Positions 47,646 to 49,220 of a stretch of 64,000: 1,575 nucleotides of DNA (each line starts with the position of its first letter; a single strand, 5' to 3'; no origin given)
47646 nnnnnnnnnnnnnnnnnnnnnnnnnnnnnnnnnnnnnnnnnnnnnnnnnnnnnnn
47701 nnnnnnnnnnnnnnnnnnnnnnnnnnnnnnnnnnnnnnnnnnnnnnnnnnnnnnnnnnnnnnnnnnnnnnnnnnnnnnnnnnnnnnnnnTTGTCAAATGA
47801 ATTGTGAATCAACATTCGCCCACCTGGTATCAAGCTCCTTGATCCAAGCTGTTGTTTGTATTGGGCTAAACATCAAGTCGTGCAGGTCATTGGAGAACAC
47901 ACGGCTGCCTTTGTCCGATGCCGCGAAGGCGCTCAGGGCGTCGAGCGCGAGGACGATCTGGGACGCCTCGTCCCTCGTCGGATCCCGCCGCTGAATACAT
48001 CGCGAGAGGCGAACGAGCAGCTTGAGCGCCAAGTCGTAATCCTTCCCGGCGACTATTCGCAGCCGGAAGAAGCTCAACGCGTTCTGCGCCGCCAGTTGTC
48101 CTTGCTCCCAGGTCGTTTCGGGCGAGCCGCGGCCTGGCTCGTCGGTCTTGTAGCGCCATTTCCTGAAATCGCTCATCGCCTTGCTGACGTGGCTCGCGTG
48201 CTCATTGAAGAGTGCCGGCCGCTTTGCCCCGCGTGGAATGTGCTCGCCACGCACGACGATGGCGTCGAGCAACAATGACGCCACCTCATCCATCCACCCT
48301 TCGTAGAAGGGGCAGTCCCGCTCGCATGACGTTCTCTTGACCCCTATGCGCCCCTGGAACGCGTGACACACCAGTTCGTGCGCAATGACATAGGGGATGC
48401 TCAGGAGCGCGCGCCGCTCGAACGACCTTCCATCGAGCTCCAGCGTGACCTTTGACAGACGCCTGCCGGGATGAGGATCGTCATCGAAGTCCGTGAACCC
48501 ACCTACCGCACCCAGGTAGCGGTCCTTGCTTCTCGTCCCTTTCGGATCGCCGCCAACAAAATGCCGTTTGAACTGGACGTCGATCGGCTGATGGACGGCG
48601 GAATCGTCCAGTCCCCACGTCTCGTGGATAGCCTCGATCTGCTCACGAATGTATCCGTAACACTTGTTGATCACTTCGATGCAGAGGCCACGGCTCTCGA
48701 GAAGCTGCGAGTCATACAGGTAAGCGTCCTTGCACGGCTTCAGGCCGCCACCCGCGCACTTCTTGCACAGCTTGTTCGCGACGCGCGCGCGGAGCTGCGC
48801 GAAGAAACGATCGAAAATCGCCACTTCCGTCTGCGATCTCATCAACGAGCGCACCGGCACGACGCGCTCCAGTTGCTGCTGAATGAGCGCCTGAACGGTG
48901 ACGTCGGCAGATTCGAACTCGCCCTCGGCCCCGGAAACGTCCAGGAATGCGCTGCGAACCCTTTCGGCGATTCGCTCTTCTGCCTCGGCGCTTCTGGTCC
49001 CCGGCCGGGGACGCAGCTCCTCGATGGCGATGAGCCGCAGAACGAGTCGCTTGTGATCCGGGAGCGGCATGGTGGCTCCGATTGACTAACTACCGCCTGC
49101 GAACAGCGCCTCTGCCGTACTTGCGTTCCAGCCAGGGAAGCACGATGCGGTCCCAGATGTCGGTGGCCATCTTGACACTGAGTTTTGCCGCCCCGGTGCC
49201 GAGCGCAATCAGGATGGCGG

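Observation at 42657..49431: Compact four-gene operon with no recognisable housekeeping role: candidate undescribed conflict/defence system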

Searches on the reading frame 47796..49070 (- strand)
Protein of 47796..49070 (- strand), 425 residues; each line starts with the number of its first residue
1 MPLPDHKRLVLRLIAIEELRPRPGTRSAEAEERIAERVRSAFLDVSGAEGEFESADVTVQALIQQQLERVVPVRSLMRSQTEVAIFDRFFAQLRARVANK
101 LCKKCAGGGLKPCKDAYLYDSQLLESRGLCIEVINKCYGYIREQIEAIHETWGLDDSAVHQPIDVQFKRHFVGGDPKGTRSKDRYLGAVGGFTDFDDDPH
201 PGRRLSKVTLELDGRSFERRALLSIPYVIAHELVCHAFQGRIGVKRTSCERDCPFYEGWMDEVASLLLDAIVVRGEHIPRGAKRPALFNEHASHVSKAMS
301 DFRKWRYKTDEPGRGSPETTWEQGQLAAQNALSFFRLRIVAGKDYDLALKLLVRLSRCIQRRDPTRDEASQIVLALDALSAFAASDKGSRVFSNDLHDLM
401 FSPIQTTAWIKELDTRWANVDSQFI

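Call 7: search_protein_families(library=pfam, proteins=[window:47796-49070:-], max_evalue=1)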
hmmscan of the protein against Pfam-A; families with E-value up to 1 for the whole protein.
window:47796-49070:- (425 aa): 0 families

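Call 8: search_protein_families(library=padloc, proteins=[window:47796-49070:-], max_evalue=1)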
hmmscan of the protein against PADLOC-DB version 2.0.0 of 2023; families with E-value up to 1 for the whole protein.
window:47796-49070:- (425 aa): 0 families

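Call 9: search_protein_families(library=ncbifam, proteins=[window:47796-49070:-], max_evalue=1)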
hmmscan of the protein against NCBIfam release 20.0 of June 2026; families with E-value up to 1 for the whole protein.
window:47796-49070:- (425 aa): 0 families

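Call 28: find_homologous_proteins(query=window:47796-49070:-, max_evalue=0.01)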
Query window:47796-49070:- (425 aa): 8 proteins with E <= 0.01 among 8000 candidates.
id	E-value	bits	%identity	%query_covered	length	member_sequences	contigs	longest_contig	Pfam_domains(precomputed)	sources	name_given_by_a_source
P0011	1.1e-286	968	100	100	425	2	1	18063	-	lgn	-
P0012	6.6e-130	452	49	97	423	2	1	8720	-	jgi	-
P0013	7.4e-114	399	48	97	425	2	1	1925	-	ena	-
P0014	3.4e-89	318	41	98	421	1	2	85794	-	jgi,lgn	jgi:hypothetical protein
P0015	2.0e-70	256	36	97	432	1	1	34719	-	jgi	jgi:hypothetical protein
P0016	1.6e-30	125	31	90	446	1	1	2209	-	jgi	-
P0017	4.0e-29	120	28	76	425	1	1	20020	-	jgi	jgi:hypothetical protein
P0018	3.2e-5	41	34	22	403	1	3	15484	-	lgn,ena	-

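Call 30: find_encoding_contigs(protein=P0017, flank=10000, max_places=2)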
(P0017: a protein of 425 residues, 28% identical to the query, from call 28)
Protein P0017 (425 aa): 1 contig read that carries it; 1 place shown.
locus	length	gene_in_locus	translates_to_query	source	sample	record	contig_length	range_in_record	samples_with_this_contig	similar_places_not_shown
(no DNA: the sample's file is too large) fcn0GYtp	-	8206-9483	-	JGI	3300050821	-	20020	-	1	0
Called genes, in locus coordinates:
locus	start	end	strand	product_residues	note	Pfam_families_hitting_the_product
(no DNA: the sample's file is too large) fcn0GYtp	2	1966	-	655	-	?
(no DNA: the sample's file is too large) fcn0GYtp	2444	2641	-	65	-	PF01526:DDE_Tnp_Tn3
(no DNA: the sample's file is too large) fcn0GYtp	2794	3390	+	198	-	PF04542:Sigma70_r2, PF07638:Sigma70_ECF (weak), PF08281:Sigma70_r4_2, PF04545:Sigma70_r4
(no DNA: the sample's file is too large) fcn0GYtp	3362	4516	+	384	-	PF16220:DUF4880 (weak), PF04773:FecR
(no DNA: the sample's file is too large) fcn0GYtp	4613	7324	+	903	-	PF07660:STN (weak), PF07715:Plug, PF00593:TonB_dep_Rec_b-barrel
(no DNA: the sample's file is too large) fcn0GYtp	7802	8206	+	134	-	-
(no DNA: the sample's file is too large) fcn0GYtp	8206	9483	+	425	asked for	-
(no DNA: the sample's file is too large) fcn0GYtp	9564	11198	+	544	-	-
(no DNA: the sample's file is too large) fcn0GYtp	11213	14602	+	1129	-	-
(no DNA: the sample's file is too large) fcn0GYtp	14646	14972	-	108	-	PF00805:Pentapeptide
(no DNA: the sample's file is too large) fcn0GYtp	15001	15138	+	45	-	-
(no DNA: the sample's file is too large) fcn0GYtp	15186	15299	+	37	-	-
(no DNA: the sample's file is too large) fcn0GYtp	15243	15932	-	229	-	PF25213:HVO_A0261_N (faint), PF12840:HTH_20 (weak)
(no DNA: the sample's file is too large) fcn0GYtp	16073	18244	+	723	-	PF13458:Peripla_BP_6, PF00561:Abhydrolase_1, PF12146:Hydrolase_4, PF12697:Abhydrolase_6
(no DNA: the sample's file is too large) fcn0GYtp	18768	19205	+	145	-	-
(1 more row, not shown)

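Call 31: find_encoding_contigs(protein=P0018, flank=10000, max_places=3)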
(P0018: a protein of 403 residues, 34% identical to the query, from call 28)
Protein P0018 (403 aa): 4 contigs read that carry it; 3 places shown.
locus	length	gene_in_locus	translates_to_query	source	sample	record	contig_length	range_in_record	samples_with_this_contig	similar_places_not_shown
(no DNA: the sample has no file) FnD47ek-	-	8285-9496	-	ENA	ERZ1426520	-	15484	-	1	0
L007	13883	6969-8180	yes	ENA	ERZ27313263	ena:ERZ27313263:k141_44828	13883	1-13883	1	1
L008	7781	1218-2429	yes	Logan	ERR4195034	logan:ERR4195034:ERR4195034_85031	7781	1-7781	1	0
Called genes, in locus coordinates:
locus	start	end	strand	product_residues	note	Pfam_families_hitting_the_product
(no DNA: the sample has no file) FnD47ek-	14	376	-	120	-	-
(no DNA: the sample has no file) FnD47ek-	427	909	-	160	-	-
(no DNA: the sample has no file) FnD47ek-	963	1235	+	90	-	-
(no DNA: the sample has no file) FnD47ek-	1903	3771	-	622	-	-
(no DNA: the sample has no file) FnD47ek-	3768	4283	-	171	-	PF20288:MC2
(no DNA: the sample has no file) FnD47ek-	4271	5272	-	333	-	PF20282:CTD6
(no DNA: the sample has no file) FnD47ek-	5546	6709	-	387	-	-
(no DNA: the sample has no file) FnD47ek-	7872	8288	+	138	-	-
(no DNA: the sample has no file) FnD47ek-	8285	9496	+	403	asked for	-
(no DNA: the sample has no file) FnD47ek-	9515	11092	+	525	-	-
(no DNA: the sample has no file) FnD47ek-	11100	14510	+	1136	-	-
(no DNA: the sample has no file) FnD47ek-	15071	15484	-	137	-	?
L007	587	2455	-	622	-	-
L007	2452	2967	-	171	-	PF20288:MC2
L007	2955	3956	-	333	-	PF20282:CTD6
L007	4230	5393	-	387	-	-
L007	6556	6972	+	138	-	-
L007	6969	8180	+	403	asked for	-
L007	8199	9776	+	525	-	-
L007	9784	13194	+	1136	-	-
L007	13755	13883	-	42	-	?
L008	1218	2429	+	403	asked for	-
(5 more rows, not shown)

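Call 42: find_related_loci(query=A2, collection=genome_contigs, flank=10000)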
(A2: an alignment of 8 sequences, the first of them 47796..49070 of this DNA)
Query A2 (425 aa) in genome_contigs; peptide patterns used: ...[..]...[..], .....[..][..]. (x = any residue, [..] = any of these).
74 stretches matched a pattern; 10 encode a relative of the query (tblastn E <= 1e-3); 10 distinct loci.
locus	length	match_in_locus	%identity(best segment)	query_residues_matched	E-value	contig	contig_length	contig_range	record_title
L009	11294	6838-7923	27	1-373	2e-31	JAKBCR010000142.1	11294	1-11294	MAG: Proteobacteria bacterium isolate ZJ7.bin44 NODE_6486_length_11294_cov_2.029283, whole genome shotgun sequence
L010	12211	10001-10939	28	102-414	1e-27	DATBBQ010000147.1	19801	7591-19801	MAG TPA_asm: Steroidobacteraceae bacterium isolate SMAG_U5763 k141_444863, whole genome shotgun sequence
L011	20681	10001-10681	34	189-415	8e-20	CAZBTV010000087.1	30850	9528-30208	MAG TPA_asm: uncultured Steroidobacteraceae bacterium isolate SRP272529_co1_105 genome assembly, contig: NODE_2157_lengt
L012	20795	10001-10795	27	55-336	1e-18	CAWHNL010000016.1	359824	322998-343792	MAG: uncultured Gammaproteobacteria bacterium isolate MFD04850.bin.2.287 genome assembly, contig: contig_31330, whole ge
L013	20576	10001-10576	32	222-417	1e-15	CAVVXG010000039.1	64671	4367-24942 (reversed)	MAG: uncultured proteobacterium isolate MFD04540.bin.3.53 genome assembly, contig: contig_59829, whole genome shotgun se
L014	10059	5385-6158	26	5-277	2e-13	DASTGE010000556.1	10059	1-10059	MAG TPA_asm: Burkholderiaceae bacterium isolate SMAG_U22 k141_392203, whole genome shotgun sequence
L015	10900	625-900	40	180-273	2e-10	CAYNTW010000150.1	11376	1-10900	MAG TPA_asm: uncultured Steroidobacteraceae bacterium isolate SRP272529_co1_196 genome assembly, contig: NODE_10327_leng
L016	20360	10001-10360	33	152-264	8e-9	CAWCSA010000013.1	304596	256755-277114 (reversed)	MAG: uncultured Alphaproteobacteria bacterium isolate MFD04434.bin.1.14 genome assembly, contig: contig_3744, whole geno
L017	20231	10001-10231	34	222-291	2e-6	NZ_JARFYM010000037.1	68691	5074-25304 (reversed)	Rhizobium mayense strain CCGE526 scaffold_36, whole genome shotgun sequence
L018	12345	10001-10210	36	208-276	1e-5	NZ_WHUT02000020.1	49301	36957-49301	Fertoeibacter niger strain RG-N-1a NODE_20_length_49301_cov_47.677696, whole genome shotgun sequence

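Call 50: predict_structure(alignment_id=A2)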
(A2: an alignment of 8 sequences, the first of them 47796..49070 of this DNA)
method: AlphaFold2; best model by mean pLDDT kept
length: 425 residues; sequences in the alignment: 8
mean_pLDDT: 73.7   pTM: 0.65
mean pLDDT of the five models: 73.7, 72.1, 68.7, 67.7, 64.1
residues with pLDDT >= 90: 86; 70-90: 195; 50-70: 84; < 50: 60
segments of 3 or more residues with pLDDT < 50: 101-128, 156-159, 180-184, 242-255
pLDDT, mean of each block of 10 residues (from residue 1): 60 76 78 91 84 75 88 91 93 75 33 32 37 80 83 56 70 53 55 65 69 66 85 72 47 60 91 72 80 84 72 53 89 93 87 87 80 89 82 91 90 87 58
secondary structure, 60 per line:
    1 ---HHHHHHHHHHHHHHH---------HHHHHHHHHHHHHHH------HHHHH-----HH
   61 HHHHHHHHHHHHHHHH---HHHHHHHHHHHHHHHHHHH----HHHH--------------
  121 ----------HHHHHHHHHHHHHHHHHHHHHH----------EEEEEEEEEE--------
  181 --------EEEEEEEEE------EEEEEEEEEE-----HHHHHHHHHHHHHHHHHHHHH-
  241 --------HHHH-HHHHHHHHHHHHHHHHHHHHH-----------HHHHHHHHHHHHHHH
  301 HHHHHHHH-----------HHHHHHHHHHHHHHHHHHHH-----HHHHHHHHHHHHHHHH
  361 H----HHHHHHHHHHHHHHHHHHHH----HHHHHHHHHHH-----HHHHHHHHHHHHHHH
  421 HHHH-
elements in order: H4-18 H28-42 H49-53 H59-76 H80-98 H103-106 H131-152 E163-172 E189-197 E204-213 H219-239 H249-252 H254-274 H286-308 H320-339 H345-361 H366-385 H390-400 H406-424

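Call 53: fold_search(model_id=the predicted structure, library=pdb)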
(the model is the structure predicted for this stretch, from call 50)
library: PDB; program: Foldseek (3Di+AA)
matches with E <= 10: 113; with E <= 0.001: 0
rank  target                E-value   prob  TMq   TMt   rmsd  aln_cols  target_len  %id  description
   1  5yhf                  9.7e-02  0.12  0.11  0.08  28.4       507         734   13  Crystal structure of SecDF in Super-membrane-facing form (released 2018-02-14)
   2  4fgm                  3.5e-01  0.57  0.27  0.21  13.4       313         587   14  Crystal structure of the aminopeptidase N family protein Q5QTY1 from Idiomarina loihiensis. Northeast Structural Genomic (released 2012-08-01)
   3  1tj7_A                4.6e-01  0.12  0.16  0.15  20.7       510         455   10  Structure determination and refinement at 2.44 A resolution of Argininosuccinate lyase from E. coli (released 2004-10-26)
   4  8ik3_B                5.4e-01  0.07  0.10  0.11  20.7       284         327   13  Structure of Stimulator of interferon genes/ligand complex (released 2023-05-17)
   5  9ivk_A                7.7e-01  0.09  0.12  0.16  34.4       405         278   12  cryo-EM structure of a tmFAP (released 2024-11-20)
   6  3pde_C                1.0e+00  0.30  0.21  0.28  11.4       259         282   14  Crystal structure of geranylgeranyl pyrophosphate synthase from Lactobacillus brevis atcc 367 complexed with isoprenyl (released 2010-11-17)
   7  8wkz_A                1.0e+00  0.04  0.12  0.11  34.2       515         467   12  Crystal structure of the Melanocortin-4 Receptor (MC4R) in complex with S31 (released 2024-08-07)
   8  5j1i_B                1.3e+00  0.04  0.11  0.12  25.7       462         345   13  Structure of the spectrin repeats 7, 8, and 9 of the plakin domain of plectin (released 2016-07-20)
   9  7qfy_A                1.5e+00  0.20  0.21  0.23   9.4       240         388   12  Fusarium oxysporum M36 protease without the propeptide (released 2022-12-21)
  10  6m5d                  1.7e+00  0.08  0.17  0.14  21.9       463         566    9  Human serum albumin (apo form) (released 2020-11-18)
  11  3pde_A                1.7e+00  0.20  0.21  0.27  11.5       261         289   14  Crystal structure of geranylgeranyl pyrophosphate synthase from Lactobacillus brevis atcc 367 complexed with isoprenyl (released 2010-11-17)
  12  4nqa_B                1.8e+00  0.04  0.12  0.13  26.6       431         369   10  Crystal structure of liganded hRXR-alpha/hLXR-beta heterodimer on DNA (released 2014-02-26)
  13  1ksg_A                1.9e+00  0.05  0.09  0.16  16.1       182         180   12  Complex of Arl2 and PDE delta, Crystal Form 1 (released 2002-05-08)
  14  3m9u_A                2.0e+00  0.12  0.17  0.23  13.1       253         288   14  Crystal structure of geranylgeranyl pyrophosphate synthase from lactobacillus brevis atcc 367 (released 2010-04-07)
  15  4w8p_A                2.1e+00  0.03  0.10  0.12  31.3       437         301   10  Crystal structure of RIAM TBS1 in complex with talin R7R8 domains (released 2014-12-03)
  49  3csk                  5.6e+00  0.08  0.28  0.19  15.2       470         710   10  Structure of DPP III from Saccharomyces cerevisiae (released 2008-06-10)
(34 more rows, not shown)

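Call 56: search_solved_structures(query=A2, max_evalue=10, show_alignments=3)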
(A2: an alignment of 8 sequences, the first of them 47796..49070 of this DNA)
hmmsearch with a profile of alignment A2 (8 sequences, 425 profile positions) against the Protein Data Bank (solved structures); distinct sequences matched with E-value up to 10: 0.

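Call 57: find_related_loci(query=A2, collection=metagenome_contigs, flank=10000)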
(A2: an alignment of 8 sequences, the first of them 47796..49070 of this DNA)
Query A2 (425 aa) in metagenome_contigs; peptide patterns used: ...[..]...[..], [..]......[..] (x = any residue, [..] = any of these).
437 stretches matched a pattern; 24 encode a relative of the query (tblastn E <= 1e-3); 24 distinct loci.
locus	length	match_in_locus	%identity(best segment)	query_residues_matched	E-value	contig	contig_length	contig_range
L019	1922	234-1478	47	1-413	3e-127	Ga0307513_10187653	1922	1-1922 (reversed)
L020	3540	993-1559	24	102-309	2e-15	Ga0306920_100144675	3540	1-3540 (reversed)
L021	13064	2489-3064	29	222-417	2e-14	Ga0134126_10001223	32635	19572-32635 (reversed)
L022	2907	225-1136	26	7-347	5e-14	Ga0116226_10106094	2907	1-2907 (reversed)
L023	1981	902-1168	36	188-279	4e-14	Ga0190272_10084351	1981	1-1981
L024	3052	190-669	32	102-272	7e-13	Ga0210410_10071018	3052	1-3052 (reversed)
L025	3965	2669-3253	34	186-373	9e-13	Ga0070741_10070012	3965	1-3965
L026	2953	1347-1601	41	187-274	8e-12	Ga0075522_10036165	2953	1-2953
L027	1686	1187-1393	41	206-272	3e-10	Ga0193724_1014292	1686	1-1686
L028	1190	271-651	33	157-265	7e-10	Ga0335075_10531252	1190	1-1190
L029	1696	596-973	29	109-264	5e-9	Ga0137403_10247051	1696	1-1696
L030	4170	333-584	32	220-309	3e-8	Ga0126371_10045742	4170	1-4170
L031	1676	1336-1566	37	189-267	6e-8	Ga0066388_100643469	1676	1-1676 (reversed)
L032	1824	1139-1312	43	208-264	5e-8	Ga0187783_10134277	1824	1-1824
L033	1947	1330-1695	31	159-280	7e-8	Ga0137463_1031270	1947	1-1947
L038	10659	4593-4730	39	222-267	1e-6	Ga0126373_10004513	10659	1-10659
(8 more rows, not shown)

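Call 79: search_protein_representatives(alignment_id=A2)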
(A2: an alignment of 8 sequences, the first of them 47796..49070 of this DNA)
Query: 8 sequences, 425 profile positions. Proteins with E-value up to 0.001 (for the whole library): 770; up to 1e-10: 503; up to 1e-30: 56. The best 150 are listed.
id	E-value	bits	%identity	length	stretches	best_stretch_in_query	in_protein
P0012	9.0e-183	624.3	-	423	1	1-424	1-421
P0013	3.2e-176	602.7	-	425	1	1-424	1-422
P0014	1.1e-170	584.5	-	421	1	1-424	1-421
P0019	2.9e-117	408.5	-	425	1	1-417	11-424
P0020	6.4e-102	357.9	-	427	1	1-422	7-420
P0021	1.5e-92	327.0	-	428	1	1-416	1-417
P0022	1.6e-78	280.8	-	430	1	5-417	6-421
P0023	1.1e-68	248.4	-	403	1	1-396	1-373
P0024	3.0e-64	233.8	-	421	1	1-417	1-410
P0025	2.7e-63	230.7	-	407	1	33-417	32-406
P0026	7.0e-62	226.0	-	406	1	1-417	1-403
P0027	6.6e-59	216.2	-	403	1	1-394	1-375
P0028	1.5e-56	208.4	-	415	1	59-416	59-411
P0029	2.0e-56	208.0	-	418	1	37-417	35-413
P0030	1.5e-54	201.9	-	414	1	59-417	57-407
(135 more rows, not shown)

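Call 85: search_protein_families(library=padloc, proteins=[L007:4233-5393:-, L007:590-2455:-, L009:302-2179:+, L009:9324-10298:-, L012:14974-16260:-, L018:6360-7628:+, L038:526-1362:-, L016:8072-8812:-, L017:8073-8633:-], max_evalue=0.00001)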
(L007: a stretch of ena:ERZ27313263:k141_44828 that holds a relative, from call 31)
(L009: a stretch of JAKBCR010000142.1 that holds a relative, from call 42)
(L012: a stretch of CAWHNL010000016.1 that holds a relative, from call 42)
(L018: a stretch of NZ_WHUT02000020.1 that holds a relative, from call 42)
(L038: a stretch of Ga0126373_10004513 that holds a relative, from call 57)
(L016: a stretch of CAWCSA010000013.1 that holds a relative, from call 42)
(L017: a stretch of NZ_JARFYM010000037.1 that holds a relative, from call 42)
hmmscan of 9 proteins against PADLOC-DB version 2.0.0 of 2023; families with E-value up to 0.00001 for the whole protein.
L007:4233-5393:- (387 aa): 0 families

L007:590-2455:- (622 aa): 6 families
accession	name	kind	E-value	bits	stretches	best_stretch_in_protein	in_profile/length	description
PDLC03863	LmuB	-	7.7e-159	528.2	1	2-618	2-607/610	-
PDLC03867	LmuB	-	2.8e-65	219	1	4-619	4-601/605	-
PDLC03862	LmuB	-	1.9e-40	136.9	1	2-618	5-638/643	-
PDLC03859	LmuB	-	5.4e-28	96.6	1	20-592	18-586/611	-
PDLC03866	LmuB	-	1.9e-11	41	1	516-605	534-622/641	-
PDLC03864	LmuB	-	3.3e-06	23.9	1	205-451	266-486/657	-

L009:302-2179:+ (626 aa): 0 families

L009:9324-10298:- (325 aa): 0 families

L012:14974-16260:- (429 aa): 0 families

L018:6360-7628:+ (423 aa): 0 families

L038:526-1362:- (279 aa): 0 families

L016:8072-8812:- (247 aa): 0 families

L017:8073-8633:- (187 aa): 0 families

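Call 86: search_protein_families(library=pfam, proteins=[L007:4233-5393:-, L009:4583-6193:+, L009:302-2179:+, L009:9324-10298:-, L012:14974-16260:-, L018:6360-7628:+, L038:526-1362:-, L016:8072-8812:-, L017:8073-8633:-], max_evalue=0.001)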
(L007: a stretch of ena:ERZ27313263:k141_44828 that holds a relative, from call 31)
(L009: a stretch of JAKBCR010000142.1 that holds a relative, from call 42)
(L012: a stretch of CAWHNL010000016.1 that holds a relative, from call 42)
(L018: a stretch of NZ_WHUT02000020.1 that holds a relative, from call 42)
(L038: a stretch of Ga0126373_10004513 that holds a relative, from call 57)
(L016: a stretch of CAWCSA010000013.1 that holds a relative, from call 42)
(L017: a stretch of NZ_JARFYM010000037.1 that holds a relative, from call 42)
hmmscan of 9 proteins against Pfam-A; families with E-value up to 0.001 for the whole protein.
L007:4233-5393:- (387 aa): 1 family
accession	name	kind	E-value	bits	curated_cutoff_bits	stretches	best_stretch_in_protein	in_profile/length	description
PF01844.29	HNH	-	0.00015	22.3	21.4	1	79-120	2-46/47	HNH endonuclease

L009:4583-6193:+ (537 aa): 0 families

L009:302-2179:+ (626 aa): 2 families
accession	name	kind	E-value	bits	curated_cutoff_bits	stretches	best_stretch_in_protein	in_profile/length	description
PF13589.12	HATPase_c_3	-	2.1e-12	47.7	25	1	52-159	5-103/137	Histidine kinase-, DNA gyrase B-, and HSP90-like ATPase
PF02518.31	HATPase_c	-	0.00012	22.9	26.4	1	52-122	8-76/111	Histidine kinase-, DNA gyrase B-, and HSP90-like ATPase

L009:9324-10298:- (325 aa): 3 families
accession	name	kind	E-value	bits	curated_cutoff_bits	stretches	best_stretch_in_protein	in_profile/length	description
PF00589.27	Phage_integrase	-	9.8e-22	78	27.1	1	136-313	2-170/172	Phage integrase family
PF02899.23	Phage_int_SAM_1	-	5.3e-10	39.9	22.3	1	44-111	15-82/83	Phage integrase, N-terminal SAM-like domain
PF13495.12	Phage_int_SAM_4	-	5.6e-09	36.7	27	1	44-113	15-83/85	Phage integrase, N-terminal SAM-like domain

L012:14974-16260:- (429 aa): 4 families
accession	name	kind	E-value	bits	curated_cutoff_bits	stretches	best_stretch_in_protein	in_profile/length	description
PF20239.3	DUF6596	-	2.9e-32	111.4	27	1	259-359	1-101/102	Family of unknown function (DUF6596)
PF04542.20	Sigma70_r2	-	8.1e-08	32.4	24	1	90-153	4-69/71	Sigma-70 region 2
PF08281.18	Sigma70_r4_2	-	3.9e-05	23.6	25.7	1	203-241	16-54/54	Sigma-70, region 4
PF07638.17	Sigma70_ECF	-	0.00072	19.9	21.1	0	135-243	77-181/185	ECF sigma factor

L018:6360-7628:+ (423 aa): 0 families

L038:526-1362:- (279 aa): 0 families

L016:8072-8812:- (247 aa): 3 families
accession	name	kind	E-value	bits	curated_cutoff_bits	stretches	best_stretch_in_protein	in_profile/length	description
PF13730.12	HTH_36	-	1.7e-09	37.8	25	1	146-187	13-53/55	Helix-turn-helix domain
PF00392.27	GntR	-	0.00051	20.1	27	0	159-194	24-59/64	Bacterial regulatory proteins, gntR family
PF13545.12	HTH_Crp_2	-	0.00075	19.9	27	0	157-195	19-59/70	Crp-like helix-turn-helix domain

L017:8073-8633:- (187 aa): 1 family
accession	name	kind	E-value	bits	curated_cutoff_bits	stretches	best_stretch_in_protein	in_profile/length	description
PF19631.4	Trypco2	-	0.00057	20.5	24.2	0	133-175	35-75/78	Trypsin-co-occurring domain 2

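Call 89: search_dna_similar(query=window:47796-49070:-, collection=plasmids, mode=protein, max_evalue=0.001, max_rows=20)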
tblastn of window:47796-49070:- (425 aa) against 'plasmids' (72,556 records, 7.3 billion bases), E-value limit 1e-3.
No match.

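Call 90: search_dna_similar(query=L017:9389-10555:+, collection=plasmids, mode=protein, max_evalue=0.001, max_rows=20)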
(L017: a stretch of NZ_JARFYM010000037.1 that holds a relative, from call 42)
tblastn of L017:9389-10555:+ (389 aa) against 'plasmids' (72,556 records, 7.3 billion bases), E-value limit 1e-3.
Records with a match: 1; places in all: 1; records where one place covers at least 80% of the query: 1.
Best place of each record, by identity: <60% 1.
By first word of the organism name: Rhizobium 1.
By predicted mobility (MOB-suite, as given by PLSDB): conjugative 1.
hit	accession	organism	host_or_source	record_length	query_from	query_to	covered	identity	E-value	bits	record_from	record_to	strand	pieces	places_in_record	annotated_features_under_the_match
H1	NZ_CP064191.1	Rhizobium sp. 007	Onobrychis viciifolia,cell culture,root ...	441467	14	388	96%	46.1%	8e-78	268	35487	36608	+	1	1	hypothetical protein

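Call 91: search_dna_similar(query=window:47796-49070:-, collection=phages, mode=protein, max_evalue=0.001, max_rows=10)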
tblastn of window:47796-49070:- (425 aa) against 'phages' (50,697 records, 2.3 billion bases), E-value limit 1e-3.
No match.
